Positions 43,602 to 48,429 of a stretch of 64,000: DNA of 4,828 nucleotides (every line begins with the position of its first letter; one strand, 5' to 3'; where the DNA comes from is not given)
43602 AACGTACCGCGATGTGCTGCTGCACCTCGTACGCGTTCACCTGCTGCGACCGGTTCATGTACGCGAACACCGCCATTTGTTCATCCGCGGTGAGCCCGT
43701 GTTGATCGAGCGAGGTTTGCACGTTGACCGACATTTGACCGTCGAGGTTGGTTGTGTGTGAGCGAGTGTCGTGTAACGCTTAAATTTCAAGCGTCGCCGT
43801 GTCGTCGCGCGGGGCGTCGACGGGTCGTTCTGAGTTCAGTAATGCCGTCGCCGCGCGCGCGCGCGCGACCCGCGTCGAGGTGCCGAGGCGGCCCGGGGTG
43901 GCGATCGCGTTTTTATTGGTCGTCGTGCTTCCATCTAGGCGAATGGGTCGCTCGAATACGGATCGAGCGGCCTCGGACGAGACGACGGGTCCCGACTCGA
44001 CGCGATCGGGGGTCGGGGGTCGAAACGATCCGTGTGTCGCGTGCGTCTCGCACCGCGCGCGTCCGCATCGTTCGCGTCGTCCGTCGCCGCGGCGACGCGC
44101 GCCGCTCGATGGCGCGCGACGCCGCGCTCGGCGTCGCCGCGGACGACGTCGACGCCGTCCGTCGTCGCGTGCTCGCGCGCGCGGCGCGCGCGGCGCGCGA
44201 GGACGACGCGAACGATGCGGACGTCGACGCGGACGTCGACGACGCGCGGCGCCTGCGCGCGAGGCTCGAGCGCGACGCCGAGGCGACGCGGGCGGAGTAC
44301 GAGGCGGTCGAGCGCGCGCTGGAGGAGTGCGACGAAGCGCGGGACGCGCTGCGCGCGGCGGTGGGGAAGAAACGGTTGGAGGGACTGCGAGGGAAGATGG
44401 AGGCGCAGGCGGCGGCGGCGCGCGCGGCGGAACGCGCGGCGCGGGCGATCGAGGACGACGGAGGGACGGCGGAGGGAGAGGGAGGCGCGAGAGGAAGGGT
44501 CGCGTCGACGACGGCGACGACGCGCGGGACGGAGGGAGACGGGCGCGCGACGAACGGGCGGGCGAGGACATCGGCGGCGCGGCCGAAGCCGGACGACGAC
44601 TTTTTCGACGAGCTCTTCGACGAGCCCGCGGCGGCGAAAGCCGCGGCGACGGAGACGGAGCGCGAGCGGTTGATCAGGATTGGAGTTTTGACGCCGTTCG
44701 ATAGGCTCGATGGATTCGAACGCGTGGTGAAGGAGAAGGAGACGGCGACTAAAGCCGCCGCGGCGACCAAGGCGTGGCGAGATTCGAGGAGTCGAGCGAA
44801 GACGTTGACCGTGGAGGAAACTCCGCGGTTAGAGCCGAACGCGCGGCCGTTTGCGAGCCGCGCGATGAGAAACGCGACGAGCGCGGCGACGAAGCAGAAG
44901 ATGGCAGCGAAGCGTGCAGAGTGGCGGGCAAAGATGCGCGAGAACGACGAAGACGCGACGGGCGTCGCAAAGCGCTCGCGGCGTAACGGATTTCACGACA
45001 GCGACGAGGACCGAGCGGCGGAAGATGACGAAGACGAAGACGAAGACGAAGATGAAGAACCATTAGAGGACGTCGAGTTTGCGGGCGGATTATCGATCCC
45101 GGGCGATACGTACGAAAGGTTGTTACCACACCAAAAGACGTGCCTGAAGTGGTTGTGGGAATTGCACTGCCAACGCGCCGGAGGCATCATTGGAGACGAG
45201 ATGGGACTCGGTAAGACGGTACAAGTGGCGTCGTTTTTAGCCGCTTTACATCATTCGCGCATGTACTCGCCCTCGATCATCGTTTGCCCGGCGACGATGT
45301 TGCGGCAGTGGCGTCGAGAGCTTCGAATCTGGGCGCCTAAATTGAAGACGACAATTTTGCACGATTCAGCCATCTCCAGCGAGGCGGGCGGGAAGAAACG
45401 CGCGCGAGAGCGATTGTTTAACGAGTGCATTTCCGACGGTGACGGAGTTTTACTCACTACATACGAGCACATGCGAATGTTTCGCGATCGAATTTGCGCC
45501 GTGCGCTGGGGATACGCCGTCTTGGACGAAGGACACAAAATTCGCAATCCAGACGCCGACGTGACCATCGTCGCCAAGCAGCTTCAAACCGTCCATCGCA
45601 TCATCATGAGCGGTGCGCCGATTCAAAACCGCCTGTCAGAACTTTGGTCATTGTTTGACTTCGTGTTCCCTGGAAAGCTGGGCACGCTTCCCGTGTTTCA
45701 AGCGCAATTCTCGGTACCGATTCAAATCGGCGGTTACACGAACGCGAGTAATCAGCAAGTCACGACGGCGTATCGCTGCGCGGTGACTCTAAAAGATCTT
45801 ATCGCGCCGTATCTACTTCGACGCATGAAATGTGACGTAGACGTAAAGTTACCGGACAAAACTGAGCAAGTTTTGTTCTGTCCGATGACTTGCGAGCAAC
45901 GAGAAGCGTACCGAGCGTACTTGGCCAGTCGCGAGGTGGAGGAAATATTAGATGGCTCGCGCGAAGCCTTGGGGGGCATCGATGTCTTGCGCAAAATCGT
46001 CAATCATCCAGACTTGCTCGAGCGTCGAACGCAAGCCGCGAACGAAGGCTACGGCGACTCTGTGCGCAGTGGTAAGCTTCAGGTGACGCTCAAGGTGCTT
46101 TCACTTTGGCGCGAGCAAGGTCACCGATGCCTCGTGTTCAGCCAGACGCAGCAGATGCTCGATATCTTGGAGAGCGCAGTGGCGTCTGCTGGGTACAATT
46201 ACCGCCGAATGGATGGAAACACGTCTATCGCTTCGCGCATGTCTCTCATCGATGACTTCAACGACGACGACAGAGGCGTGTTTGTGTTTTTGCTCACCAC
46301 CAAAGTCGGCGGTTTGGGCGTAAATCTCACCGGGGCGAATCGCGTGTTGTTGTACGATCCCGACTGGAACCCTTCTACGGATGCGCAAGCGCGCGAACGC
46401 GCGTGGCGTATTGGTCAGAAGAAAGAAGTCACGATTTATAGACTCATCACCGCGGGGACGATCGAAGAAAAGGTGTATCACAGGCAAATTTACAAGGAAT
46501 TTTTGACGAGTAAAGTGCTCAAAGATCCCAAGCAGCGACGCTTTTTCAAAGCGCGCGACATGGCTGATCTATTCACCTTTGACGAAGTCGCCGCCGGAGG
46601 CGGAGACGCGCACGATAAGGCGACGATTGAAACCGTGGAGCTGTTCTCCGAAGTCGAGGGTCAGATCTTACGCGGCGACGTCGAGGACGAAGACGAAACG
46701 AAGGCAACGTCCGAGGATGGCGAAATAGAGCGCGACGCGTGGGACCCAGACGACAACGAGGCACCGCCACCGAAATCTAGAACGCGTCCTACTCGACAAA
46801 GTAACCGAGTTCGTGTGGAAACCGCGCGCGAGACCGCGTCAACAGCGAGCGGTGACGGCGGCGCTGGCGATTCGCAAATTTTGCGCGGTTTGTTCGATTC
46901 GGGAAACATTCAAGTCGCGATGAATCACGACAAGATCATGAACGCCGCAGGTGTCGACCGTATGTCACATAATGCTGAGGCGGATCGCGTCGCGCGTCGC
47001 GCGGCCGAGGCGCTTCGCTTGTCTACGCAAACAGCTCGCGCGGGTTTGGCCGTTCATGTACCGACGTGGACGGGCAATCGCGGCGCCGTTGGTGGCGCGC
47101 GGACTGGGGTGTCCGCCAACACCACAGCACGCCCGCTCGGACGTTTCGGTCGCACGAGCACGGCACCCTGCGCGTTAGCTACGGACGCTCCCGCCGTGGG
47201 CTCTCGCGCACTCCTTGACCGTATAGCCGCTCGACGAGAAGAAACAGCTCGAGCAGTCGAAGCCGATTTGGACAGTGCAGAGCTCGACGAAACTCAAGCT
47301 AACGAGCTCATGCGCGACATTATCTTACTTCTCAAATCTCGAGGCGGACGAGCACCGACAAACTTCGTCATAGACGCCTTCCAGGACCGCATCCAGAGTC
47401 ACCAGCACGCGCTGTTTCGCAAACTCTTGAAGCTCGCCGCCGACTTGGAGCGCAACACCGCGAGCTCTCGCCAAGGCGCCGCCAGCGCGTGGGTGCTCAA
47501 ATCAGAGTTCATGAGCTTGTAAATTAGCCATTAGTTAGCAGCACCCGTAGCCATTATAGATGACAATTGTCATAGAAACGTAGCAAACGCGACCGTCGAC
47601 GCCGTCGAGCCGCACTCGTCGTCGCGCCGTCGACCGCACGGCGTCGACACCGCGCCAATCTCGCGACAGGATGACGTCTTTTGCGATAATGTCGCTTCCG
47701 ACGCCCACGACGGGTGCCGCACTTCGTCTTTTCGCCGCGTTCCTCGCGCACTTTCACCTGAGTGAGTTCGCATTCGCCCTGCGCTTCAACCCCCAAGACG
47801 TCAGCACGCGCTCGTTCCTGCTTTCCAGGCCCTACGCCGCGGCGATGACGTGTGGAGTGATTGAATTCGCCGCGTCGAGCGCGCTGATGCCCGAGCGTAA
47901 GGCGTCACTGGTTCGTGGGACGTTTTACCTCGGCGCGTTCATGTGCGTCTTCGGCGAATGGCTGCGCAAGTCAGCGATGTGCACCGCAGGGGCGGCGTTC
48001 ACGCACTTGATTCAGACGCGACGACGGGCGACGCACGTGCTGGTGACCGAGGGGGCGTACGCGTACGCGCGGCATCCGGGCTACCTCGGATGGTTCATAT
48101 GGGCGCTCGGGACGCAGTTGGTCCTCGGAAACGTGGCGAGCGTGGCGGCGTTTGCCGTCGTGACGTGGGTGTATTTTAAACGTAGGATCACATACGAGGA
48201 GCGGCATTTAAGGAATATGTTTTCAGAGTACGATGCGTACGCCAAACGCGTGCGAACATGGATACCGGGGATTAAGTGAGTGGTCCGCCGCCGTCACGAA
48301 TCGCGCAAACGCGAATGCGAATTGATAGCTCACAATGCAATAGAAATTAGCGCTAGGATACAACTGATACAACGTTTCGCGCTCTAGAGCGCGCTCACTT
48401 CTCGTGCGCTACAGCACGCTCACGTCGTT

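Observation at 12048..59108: Uniform intron signature across the window: G|GTGCG(C/T) donor plus (G)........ branch site 20-42 nt before a CAG acceptor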

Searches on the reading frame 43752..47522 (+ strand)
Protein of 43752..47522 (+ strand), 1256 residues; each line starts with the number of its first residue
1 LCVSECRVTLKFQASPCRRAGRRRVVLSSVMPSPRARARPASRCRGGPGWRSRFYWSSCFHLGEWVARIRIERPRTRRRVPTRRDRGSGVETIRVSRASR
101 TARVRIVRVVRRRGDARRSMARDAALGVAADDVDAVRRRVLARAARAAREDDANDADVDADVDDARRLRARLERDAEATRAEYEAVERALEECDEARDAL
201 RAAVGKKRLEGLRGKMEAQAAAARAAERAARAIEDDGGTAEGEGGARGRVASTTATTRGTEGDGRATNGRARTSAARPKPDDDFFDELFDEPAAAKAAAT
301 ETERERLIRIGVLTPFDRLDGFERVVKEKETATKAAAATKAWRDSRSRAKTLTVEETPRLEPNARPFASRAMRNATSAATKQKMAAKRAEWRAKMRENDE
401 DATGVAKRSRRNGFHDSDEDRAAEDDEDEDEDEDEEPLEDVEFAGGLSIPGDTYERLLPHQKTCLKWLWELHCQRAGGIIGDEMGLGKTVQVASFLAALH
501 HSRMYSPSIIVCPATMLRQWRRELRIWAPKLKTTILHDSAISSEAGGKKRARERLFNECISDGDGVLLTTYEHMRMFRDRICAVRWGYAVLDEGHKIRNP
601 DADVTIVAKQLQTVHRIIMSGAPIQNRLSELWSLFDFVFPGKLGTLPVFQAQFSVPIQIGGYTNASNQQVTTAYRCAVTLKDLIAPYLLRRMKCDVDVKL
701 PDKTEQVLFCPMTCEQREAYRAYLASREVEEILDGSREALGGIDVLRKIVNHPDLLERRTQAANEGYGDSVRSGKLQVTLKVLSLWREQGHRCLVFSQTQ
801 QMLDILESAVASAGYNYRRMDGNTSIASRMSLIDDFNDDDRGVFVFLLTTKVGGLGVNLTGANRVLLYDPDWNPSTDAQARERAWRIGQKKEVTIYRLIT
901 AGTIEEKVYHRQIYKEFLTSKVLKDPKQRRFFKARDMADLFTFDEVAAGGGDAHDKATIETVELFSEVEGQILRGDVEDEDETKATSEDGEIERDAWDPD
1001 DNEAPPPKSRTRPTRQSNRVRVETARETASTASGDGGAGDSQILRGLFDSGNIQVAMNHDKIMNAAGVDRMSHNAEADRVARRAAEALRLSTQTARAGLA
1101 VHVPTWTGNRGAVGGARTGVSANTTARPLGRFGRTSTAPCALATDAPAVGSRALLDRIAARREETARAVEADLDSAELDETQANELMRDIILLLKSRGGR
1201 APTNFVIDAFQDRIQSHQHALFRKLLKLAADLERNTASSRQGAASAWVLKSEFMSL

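Call 8: search_protein_families(library=pfam, proteins=[window:43752-47522:+])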
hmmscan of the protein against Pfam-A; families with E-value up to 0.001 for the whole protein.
window:43752-47522:+ (1256 aa): 4 families
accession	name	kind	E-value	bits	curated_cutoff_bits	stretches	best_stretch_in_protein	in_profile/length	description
PF00176.29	SNF2-rel_dom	-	4.6e-76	256.1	24.9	1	460-755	1-290/290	SNF2-related domain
PF00271.37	Helicase_C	-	4.2e-24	85.4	23.5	1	776-888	3-110/110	Helicase conserved C-terminal domain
PF04851.21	ResIII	-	1.1e-06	29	22.5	1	457-623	4-162/164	Type III restriction enzyme, res subunit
PF13872.12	AAA_34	-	0.00027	20.4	27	1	454-579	51-156/306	P-loop containing NTP hydrolase pore-1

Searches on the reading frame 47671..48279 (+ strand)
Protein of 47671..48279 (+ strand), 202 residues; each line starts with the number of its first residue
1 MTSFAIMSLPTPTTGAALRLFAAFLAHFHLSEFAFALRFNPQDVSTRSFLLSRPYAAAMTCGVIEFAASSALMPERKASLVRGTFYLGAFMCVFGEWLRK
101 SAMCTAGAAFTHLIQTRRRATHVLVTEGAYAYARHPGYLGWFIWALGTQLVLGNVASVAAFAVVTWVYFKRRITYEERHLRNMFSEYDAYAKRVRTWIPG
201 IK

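Call 24: search_protein_families(library=pfam, proteins=[window:47671-48279:+], max_evalue=0.01)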
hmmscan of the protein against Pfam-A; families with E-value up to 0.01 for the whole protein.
window:47671-48279:+ (202 aa): 4 families
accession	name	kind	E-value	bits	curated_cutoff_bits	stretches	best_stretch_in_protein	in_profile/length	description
PF04140.19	ICMT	-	9e-26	90.6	24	1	91-180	4-93/95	Isoprenylcysteine carboxyl methyltransferase (ICMT) family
PF04191.18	PEMT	-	9.8e-15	55.3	25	1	85-185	3-103/105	Phospholipid methyltransferase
PF07298.16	NnrU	-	0.00031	20.9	24.7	1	96-178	67-145/188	NnrU protein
PF06966.17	DUF1295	-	0.00044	20.2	20.4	1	120-194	151-235/235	Protein of unknown function (DUF1295)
